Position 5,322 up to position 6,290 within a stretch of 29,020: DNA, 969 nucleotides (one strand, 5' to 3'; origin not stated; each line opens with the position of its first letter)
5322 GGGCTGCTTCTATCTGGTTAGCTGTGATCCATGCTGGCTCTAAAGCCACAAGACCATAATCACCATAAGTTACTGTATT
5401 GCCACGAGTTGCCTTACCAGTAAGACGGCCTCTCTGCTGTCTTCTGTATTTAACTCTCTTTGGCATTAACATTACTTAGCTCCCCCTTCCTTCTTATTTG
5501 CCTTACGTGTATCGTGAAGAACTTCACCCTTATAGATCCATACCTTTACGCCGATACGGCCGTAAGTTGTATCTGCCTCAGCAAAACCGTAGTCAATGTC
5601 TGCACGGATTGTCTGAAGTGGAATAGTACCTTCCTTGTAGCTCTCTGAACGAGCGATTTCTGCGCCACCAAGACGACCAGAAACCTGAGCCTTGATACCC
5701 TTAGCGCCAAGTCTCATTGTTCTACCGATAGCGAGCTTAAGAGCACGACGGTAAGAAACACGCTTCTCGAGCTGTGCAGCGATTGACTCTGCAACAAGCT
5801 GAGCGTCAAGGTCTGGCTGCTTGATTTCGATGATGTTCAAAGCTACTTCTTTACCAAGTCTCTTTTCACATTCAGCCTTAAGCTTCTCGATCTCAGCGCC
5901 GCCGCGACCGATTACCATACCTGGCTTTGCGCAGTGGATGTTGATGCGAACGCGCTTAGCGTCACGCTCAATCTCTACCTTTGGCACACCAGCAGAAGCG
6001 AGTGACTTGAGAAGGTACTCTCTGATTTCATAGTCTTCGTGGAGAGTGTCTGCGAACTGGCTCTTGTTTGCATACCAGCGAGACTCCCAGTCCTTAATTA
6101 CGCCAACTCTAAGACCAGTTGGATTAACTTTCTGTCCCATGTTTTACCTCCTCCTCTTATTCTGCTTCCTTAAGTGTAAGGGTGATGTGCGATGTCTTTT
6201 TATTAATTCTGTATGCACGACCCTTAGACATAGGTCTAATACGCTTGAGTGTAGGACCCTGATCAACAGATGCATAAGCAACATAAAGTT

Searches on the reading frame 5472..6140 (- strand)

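Call 65: search_protein_families(library=pfam, proteins=[window:5472-6140:-], max_evalue=0.00001)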
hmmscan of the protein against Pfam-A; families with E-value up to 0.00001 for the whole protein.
window:5472-6140:- (222 aa): 2 families
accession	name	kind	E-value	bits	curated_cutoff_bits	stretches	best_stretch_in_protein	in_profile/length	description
PF00189.25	Ribosomal_S3_C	-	5.9e-37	126.5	34.1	1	120-202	1-83/83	Ribosomal protein S3, C-terminal domain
PF07650.23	KH_2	-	1.2e-21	76.7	22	1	38-110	1-77/78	KH domain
